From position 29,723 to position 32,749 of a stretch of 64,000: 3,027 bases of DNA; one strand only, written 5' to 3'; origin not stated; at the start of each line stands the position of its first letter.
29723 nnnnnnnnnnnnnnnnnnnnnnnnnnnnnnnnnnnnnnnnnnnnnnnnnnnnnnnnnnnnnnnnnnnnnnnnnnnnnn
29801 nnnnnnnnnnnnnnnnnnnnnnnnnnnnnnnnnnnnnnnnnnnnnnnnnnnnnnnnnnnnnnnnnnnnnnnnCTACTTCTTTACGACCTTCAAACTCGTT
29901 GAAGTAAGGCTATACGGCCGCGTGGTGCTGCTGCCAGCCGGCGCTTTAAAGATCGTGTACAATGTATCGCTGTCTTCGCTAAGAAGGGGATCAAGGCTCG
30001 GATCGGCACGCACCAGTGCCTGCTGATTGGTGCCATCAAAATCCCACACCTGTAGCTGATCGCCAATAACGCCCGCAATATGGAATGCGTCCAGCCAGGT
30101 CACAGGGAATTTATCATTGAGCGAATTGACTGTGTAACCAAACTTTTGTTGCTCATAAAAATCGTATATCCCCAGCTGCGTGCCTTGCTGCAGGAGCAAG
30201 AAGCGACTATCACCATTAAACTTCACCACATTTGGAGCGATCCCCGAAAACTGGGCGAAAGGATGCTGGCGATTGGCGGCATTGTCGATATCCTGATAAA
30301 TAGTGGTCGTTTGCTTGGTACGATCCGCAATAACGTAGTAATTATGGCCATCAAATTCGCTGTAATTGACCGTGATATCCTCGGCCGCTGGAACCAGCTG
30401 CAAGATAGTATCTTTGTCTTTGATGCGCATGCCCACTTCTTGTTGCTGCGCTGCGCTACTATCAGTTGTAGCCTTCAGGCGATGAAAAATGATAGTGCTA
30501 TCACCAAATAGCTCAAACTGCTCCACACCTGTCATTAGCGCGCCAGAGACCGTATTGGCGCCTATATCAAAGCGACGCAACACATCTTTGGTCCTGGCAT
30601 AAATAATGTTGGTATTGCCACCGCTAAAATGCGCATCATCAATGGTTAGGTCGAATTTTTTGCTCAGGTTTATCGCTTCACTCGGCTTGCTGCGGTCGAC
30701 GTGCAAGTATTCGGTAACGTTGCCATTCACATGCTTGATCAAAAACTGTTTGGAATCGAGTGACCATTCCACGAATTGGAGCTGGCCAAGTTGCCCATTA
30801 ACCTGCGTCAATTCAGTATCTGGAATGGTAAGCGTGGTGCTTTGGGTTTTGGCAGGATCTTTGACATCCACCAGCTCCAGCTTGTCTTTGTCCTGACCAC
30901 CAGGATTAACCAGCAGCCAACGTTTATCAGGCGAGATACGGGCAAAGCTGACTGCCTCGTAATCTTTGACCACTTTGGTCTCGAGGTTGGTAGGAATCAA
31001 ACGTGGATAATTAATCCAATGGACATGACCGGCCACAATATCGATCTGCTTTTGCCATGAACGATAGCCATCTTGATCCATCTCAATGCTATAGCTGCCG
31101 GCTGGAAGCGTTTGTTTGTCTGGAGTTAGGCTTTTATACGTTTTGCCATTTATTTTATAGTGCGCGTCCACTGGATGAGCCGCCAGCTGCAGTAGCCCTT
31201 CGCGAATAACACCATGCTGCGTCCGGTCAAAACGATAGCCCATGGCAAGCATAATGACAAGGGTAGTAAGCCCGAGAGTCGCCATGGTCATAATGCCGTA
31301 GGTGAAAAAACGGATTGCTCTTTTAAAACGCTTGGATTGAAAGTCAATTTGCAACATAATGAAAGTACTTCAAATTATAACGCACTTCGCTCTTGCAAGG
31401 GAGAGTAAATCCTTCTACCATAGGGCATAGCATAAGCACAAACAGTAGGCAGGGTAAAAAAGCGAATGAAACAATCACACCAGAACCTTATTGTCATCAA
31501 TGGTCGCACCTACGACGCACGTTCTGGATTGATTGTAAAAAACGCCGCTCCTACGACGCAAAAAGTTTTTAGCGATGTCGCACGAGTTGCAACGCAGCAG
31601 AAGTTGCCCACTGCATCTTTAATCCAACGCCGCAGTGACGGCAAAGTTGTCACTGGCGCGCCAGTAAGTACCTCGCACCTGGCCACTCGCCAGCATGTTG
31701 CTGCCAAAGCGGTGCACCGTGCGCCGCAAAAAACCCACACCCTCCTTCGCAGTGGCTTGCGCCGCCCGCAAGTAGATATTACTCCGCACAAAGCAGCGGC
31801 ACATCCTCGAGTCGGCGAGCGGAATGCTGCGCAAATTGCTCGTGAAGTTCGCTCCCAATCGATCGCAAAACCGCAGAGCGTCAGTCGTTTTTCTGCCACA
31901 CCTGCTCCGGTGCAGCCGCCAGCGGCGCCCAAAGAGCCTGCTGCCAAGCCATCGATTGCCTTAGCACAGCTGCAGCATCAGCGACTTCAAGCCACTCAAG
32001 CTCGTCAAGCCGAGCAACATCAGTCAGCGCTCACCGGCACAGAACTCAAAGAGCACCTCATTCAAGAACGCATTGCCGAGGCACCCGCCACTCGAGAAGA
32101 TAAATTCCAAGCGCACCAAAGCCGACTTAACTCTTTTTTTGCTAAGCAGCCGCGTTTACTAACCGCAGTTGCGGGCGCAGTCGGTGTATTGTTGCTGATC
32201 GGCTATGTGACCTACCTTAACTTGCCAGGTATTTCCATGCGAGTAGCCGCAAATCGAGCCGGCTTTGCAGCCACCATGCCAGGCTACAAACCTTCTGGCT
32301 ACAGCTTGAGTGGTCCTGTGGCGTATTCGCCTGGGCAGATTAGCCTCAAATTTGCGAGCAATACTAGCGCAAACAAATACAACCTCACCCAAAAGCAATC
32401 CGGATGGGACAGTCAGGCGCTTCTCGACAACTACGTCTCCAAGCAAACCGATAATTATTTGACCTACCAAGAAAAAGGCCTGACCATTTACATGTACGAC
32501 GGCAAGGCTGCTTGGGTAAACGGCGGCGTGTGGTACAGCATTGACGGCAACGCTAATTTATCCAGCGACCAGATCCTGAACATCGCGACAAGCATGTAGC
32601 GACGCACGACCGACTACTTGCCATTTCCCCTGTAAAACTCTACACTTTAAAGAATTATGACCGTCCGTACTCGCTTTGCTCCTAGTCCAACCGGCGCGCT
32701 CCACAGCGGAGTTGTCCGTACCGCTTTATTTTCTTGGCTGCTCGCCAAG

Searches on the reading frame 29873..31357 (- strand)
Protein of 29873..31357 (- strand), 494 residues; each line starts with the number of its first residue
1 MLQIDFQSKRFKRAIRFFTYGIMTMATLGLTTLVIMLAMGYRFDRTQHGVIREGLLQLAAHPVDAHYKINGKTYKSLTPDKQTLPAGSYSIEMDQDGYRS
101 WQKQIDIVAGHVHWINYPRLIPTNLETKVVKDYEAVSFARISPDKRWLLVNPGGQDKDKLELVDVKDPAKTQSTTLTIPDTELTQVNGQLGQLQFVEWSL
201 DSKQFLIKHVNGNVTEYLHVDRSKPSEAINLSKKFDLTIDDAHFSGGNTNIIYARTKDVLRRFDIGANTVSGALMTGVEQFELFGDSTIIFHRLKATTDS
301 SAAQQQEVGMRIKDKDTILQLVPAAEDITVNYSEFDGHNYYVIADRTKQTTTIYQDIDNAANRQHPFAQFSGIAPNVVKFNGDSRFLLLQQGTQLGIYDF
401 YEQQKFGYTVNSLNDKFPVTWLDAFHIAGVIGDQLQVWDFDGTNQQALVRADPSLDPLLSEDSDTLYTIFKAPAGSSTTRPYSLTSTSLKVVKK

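Call 10: search_protein_families(library=pfam, proteins=[window:29873-31357:-], max_evalue=0.01)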
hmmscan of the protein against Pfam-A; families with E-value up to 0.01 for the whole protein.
window:29873-31357:- (494 aa): 1 family
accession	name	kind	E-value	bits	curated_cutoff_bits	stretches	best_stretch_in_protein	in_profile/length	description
PF08308.17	PEGA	-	7.6e-06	26.2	20.8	1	56-117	4-65/71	PEGA domain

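Call 11: find_homologous_proteins(query=window:29873-31357:-)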
Query window:29873-31357:- (494 aa): 40 proteins with E <= 0.001 among 8000 candidates.
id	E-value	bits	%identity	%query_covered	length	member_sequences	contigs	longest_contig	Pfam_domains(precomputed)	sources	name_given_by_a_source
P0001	0.0e+0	1120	100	100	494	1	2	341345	PF08308.18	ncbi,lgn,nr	ncbi:MAG TPA: PEGA domain-containing protein [Candidatus Saccharimonadales bacterium]|nr:PEGA domain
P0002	1.7e-232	790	68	99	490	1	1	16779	-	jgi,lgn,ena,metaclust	metaclust:\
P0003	1.1e-231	788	67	99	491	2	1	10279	-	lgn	-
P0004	9.2e-231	785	67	100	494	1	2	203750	PF08308.18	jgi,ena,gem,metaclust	metaclust:\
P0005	5.3e-177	607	54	100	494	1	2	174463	PF08308.18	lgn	-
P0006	1.1e-175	603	57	95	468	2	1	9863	PF08308.18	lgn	-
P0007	2.3e-174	599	54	100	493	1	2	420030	PF08308.18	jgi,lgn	jgi:hypothetical protein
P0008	4.0e-162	558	50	99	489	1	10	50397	PF08308.18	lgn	-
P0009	6.8e-159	548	50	99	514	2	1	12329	PF08308.18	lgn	-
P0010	2.5e-154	533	49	100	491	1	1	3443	PF08308.18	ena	-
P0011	7.1e-135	468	46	99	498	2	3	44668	-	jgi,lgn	jgi:PEGA domain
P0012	1.7e-122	428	42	96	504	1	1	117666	PF08308.18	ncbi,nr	ncbi:MAG TPA: PEGA domain-containing protein [Candidatus Saccharimonadales bacterium]|nr:PEGA domain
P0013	2.7e-105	371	40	95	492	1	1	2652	PF08308.18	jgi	jgi:PEGA domain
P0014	3.3e-104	367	38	96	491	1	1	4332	PF08308.18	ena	-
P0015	6.0e-100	353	38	95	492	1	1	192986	PF08308.18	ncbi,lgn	-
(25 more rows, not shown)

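Call 12: find_encoding_contigs(protein=P0002, flank=4000, max_places=2)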
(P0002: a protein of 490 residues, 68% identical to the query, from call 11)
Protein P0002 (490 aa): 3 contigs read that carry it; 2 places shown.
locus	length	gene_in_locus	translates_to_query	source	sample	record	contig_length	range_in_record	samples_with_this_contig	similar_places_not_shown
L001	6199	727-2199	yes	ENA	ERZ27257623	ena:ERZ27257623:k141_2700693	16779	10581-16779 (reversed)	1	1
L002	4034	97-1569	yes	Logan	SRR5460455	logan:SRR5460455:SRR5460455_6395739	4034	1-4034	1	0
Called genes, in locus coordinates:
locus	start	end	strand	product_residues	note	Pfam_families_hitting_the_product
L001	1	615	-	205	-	?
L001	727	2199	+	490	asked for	-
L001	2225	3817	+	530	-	-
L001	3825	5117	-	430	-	PF04203:Sortase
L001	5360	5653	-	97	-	-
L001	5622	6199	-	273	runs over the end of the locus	-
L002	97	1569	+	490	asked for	-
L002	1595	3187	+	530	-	-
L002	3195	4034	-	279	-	?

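Call 13: find_encoding_contigs(protein=P0004, flank=4000, max_places=2)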
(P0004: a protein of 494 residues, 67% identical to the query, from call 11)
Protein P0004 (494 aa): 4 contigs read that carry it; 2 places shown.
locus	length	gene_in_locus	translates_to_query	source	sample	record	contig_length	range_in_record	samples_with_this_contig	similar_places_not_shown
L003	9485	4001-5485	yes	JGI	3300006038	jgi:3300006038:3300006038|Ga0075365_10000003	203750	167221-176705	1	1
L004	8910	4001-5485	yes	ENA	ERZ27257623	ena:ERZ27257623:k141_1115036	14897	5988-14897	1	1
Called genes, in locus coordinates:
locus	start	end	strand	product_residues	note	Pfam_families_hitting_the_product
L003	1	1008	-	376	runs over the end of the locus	PF11258:DUF3048, PF17479:DUF3048_C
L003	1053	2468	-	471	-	PF00749:tRNA-synt_1c, PF19269:Anticodon_2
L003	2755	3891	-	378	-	-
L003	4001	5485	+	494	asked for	PF08308:PEGA (faint)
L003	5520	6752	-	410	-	PF04203:Sortase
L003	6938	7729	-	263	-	-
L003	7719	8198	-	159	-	PF00293:NUDIX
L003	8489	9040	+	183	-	-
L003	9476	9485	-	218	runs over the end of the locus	-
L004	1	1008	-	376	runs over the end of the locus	PF11258:DUF3048, PF17479:DUF3048_C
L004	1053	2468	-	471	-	PF00749:tRNA-synt_1c, PF19269:Anticodon_2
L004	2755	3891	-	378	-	-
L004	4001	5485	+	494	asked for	PF08308:PEGA (faint)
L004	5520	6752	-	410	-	PF04203:Sortase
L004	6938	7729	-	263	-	-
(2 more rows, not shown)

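Call 14: find_encoding_contigs(protein=P0005, flank=4000, max_places=2)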
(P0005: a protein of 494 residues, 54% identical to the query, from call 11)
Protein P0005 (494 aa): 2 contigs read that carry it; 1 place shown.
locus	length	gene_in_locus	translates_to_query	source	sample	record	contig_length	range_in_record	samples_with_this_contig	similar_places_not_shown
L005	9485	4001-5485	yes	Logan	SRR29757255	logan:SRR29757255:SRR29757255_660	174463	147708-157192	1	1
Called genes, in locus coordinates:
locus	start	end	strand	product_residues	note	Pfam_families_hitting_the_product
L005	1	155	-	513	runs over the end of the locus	PF00512:HisKA, PF02518:HATPase_c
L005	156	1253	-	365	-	PF11258:DUF3048, PF17479:DUF3048_C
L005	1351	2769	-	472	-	PF00749:tRNA-synt_1c, PF19269:Anticodon_2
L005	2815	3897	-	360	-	-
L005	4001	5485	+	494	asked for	PF08308:PEGA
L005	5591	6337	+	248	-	PF13489:Methyltransf_23 (weak), PF13847:Methyltransf_31, PF08241:Methyltransf_11, PF13649:Methyltransf_25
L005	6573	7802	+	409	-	PF04203:Sortase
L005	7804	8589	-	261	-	-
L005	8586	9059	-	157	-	PF00293:NUDIX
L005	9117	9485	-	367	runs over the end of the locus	PF02449:Glyco_hydro_42 (faint)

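Call 19: find_encoding_contigs(protein=P0001, flank=10000, max_places=3)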
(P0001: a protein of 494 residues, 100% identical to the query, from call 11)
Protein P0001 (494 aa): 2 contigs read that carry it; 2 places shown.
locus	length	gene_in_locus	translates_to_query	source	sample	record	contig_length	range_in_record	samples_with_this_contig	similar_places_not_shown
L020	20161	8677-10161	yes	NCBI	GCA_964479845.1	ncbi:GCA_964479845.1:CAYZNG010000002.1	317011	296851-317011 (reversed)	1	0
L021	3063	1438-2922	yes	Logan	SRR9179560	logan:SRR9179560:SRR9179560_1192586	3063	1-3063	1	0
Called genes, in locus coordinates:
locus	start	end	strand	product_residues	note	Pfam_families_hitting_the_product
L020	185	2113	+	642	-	-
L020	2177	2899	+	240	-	PF00696:AA_kinase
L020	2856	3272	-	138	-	PF00072:Response_reg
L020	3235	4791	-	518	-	PF00512:HisKA, PF02518:HATPase_c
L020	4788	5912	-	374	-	PF11258:DUF3048, PF17479:DUF3048_C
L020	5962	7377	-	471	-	PF00749:tRNA-synt_1c, PF19269:Anticodon_2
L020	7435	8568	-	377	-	-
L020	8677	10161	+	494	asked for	PF08308:PEGA (weak)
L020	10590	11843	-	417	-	PF04203:Sortase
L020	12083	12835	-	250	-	-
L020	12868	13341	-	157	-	PF00293:NUDIX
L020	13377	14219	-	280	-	PF01261:AP_endonuc_2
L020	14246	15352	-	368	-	PF02449:Glyco_hydro_42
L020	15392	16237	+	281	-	PF00535:Glycos_transf_2, PF13641:Glyco_tranf_2_3, PF13632:Glyco_trans_2_3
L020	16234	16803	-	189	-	PF00565:SNase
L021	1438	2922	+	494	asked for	PF08308:PEGA (weak)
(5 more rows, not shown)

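Call 28: find_encoding_contigs(protein=P0007, flank=10000, max_places=2)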
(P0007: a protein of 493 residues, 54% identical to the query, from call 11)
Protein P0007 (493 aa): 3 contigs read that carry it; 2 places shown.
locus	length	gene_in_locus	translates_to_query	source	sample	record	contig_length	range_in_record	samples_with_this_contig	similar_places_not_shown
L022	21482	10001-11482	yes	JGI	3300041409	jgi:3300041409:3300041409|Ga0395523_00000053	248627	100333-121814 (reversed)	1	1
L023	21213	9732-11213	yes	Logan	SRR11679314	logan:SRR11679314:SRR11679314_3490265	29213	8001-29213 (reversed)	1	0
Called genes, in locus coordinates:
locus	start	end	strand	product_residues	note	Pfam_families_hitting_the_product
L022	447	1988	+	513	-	-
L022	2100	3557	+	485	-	-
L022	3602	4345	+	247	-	PF00696:AA_kinase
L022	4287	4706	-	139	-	PF00072:Response_reg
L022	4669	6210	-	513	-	PF00512:HisKA, PF02518:HATPase_c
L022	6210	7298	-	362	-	PF11258:DUF3048, PF17479:DUF3048_C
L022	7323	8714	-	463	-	PF00749:tRNA-synt_1c, PF19269:Anticodon_2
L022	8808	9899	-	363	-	-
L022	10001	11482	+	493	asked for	PF08308:PEGA (weak)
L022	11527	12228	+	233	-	-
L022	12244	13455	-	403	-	PF04203:Sortase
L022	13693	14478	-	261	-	-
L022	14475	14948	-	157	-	PF00293:NUDIX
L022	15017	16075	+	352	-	-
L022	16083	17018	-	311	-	PF02449:Glyco_hydro_42 (faint)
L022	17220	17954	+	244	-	PF00535:Glycos_transf_2, PF13641:Glyco_tranf_2_3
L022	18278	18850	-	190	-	PF00565:SNase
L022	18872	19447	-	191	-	PF02245:Pur_DNA_glyco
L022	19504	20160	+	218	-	-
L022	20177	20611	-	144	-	-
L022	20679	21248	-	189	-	PF02572:CobA_CobO_BtuR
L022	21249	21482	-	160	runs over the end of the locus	-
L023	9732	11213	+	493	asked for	PF08308:PEGA (weak)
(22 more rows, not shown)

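Call 29: find_encoding_contigs(protein=P0008, flank=10000, max_places=3)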
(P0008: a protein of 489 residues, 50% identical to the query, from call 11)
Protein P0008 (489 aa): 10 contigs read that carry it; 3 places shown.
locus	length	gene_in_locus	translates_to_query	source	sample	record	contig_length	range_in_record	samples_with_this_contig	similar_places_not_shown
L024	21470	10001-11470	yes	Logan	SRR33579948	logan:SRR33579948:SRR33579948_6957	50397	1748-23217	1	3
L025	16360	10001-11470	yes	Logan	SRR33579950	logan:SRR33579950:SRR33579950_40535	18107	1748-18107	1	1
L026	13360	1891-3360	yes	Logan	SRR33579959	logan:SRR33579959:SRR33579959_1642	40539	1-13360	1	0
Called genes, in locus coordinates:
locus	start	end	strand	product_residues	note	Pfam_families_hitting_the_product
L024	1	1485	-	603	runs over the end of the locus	-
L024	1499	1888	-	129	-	PF00072:Response_reg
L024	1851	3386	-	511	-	PF00512:HisKA, PF02518:HATPase_c, PF13581:HATPase_c_2 (weak)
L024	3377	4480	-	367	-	PF11258:DUF3048, PF17479:DUF3048_C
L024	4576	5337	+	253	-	-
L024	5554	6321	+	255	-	-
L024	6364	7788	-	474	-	PF00749:tRNA-synt_1c, PF19269:Anticodon_2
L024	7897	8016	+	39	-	-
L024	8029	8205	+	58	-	-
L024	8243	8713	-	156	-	PF00392:GntR (weak)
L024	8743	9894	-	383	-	-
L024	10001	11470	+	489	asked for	PF08308:PEGA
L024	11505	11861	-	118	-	-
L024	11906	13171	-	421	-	PF04203:Sortase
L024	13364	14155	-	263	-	-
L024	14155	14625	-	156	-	PF00293:NUDIX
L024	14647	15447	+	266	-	PF00696:AA_kinase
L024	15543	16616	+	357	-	-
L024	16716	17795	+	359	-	-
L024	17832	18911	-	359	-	PF02449:Glyco_hydro_42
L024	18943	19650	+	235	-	PF00535:Glycos_transf_2, PF13641:Glyco_tranf_2_3, PF13632:Glyco_trans_2_3 (weak)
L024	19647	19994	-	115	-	-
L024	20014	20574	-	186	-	PF00565:SNase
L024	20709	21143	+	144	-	-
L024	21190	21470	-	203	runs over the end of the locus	PF02245:Pur_DNA_glyco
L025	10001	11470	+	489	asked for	PF08308:PEGA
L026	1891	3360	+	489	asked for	PF08308:PEGA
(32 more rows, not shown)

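Call 30: find_encoding_contigs(protein=P0003, flank=10000, max_places=2)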
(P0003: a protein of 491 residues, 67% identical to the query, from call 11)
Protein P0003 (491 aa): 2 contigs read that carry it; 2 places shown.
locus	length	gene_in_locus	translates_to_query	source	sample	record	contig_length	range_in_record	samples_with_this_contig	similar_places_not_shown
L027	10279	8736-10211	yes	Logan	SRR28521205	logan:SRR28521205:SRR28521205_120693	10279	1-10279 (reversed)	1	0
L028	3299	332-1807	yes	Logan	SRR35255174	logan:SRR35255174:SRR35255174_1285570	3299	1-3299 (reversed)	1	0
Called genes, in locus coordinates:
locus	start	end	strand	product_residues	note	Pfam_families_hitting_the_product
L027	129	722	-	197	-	-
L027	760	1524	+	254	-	PF00696:AA_kinase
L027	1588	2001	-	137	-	PF00072:Response_reg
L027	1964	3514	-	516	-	PF00512:HisKA, PF02518:HATPase_c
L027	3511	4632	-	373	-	PF11258:DUF3048, PF17479:DUF3048_C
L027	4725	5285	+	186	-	-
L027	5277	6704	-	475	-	PF00749:tRNA-synt_1c, PF19269:Anticodon_2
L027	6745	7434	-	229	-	-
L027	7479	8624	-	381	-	-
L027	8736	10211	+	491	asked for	-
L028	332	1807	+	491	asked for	-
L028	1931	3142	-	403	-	PF04203:Sortase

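Call 43: find_related_loci(query=A2, collection=metagenome_contigs, flank=6000)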
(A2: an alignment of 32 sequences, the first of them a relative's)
Query A2 (494 aa) in metagenome_contigs; peptide patterns used: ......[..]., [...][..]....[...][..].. (x = any residue, [..] = any of these).
166 stretches matched a pattern; 47 encode a relative of the query (tblastn E <= 1e-3); 47 distinct loci.
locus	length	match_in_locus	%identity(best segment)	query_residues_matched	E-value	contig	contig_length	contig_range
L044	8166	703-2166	68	1-491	0e+0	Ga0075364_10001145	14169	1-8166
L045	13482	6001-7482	67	1-494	0e+0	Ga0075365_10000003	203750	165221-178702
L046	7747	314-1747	37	1-475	8e-105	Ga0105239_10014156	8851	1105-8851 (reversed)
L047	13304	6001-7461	37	1-484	1e-102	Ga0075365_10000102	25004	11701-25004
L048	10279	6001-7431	37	1-474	7e-100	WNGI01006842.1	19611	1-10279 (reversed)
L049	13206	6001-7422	37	1-471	9e-100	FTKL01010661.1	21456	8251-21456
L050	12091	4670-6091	38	1-471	3e-95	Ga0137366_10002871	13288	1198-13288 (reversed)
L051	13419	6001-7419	36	1-476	6e-95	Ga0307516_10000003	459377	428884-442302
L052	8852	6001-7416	35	1-469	1e-94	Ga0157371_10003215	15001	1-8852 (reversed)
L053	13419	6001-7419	37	1-475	2e-94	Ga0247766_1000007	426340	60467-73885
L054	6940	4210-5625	34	1-476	6e-93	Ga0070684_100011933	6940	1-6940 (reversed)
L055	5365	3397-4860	36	1-489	7e-91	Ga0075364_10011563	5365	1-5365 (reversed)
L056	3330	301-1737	31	1-491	8e-89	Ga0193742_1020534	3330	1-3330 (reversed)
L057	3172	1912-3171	37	1-422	7e-89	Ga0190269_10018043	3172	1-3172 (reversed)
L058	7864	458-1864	33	6-474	3e-86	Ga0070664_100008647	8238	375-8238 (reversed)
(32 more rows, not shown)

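Call 91: search_protein_families(library=pfam, proteins=[L001:2225-3814:+, L022:11527-12225:+, L024:11508-11861:-, L047:7479-8117:-, L056:1843-2259:-, L005:5591-6334:+], max_evalue=0.01)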
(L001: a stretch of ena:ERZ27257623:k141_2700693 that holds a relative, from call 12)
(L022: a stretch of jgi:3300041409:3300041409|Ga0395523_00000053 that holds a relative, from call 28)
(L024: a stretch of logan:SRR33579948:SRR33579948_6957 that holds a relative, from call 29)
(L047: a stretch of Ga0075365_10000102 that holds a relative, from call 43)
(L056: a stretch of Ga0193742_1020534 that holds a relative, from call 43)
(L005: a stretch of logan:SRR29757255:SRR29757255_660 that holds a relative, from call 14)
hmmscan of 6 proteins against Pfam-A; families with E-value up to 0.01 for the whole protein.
L001:2225-3814:+ (530 aa): 0 families

L022:11527-12225:+ (233 aa): 0 families

L024:11508-11861:- (118 aa): 1 family
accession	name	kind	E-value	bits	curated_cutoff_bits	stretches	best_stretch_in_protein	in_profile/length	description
PF03118.21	RNA_pol_A_CTD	-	0.0095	16.1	23.8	0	55-94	9-48/67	Bacterial RNA polymerase, alpha chain C terminal domain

L047:7479-8117:- (213 aa): 4 families
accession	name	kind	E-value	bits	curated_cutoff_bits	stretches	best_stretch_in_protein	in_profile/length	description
PF13599.13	Pentapeptide_4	-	2.3e-46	156.2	38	4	88-159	3-74/78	Pentapeptide repeat region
PF00805.28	Pentapeptide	-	6.4e-16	58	20.2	2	88-124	3-39/40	Pentapeptide repeats (8 copies)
PF13576.12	Pentapeptide_3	-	2.7e-11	43.9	27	1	93-137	1-48/48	Pentapeptide repeats (9 copies)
PF23894.2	LD_SV2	-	2.4e-08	34.7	29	1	106-163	35-92/92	SV2A/B/C luminal domain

L056:1843-2259:- (139 aa): 0 families

L005:5591-6334:+ (248 aa): 6 families
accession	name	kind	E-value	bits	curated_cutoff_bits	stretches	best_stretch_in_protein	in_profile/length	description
PF13649.12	Methyltransf_25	-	9.6e-11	42.7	27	1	53-120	1-73/97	Methyltransferase domain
PF08241.18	Methyltransf_11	-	2.6e-09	38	21.2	1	54-132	1-81/95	Methyltransferase domain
PF13847.12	Methyltransf_31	-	9.7e-09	35.5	27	1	47-141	1-111/145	Methyltransferase domain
PF13489.12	Methyltransf_23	-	5e-07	30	27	1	47-139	20-116/164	Methyltransferase domain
PF08242.18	Methyltransf_12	-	8.2e-05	23.7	30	1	54-116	1-70/98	Methyltransferase domain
PF09445.16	Methyltransf_15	-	0.0047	17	22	1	52-91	3-41/165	RNA cap guanine-N2 methyltransferase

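Call 92: search_protein_families(library=padloc, proteins=[L001:2225-3814:+, L022:11527-12225:+, L024:11508-11861:-, L047:7479-8117:-, L056:1843-2259:-], max_evalue=0.01)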
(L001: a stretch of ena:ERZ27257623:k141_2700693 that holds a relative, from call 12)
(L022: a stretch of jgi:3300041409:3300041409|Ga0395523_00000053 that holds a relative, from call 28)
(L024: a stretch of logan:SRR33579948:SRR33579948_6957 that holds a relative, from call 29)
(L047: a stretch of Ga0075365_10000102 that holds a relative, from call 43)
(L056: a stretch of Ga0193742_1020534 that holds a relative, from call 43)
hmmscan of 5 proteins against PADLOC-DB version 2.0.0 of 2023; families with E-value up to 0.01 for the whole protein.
L001:2225-3814:+ (530 aa): 0 families

L022:11527-12225:+ (233 aa): 0 families

L024:11508-11861:- (118 aa): 0 families

L047:7479-8117:- (213 aa): 0 families

L056:1843-2259:- (139 aa): 0 families

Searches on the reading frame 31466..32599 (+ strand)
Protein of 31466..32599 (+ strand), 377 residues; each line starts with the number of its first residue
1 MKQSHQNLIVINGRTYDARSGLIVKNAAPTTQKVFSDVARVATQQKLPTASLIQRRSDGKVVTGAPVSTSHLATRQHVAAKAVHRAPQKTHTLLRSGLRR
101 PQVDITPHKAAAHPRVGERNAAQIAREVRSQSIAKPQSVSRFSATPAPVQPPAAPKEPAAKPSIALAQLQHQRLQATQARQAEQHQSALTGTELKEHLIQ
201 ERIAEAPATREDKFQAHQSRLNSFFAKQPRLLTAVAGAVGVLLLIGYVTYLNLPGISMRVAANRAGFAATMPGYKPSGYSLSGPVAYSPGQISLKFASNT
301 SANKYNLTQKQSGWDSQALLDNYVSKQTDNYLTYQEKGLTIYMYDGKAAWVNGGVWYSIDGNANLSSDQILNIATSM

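Call 10: search_protein_families(library=pfam, proteins=[window:31466-32599:+], max_evalue=0.01)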
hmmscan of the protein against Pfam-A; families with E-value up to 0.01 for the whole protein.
window:31466-32599:+ (377 aa): 1 family
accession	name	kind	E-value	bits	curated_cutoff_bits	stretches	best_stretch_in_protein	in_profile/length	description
PF14285.11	DUF4367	-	0.0015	19.4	22.1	1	272-377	4-110/110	Domain of unknown function (DUF4367)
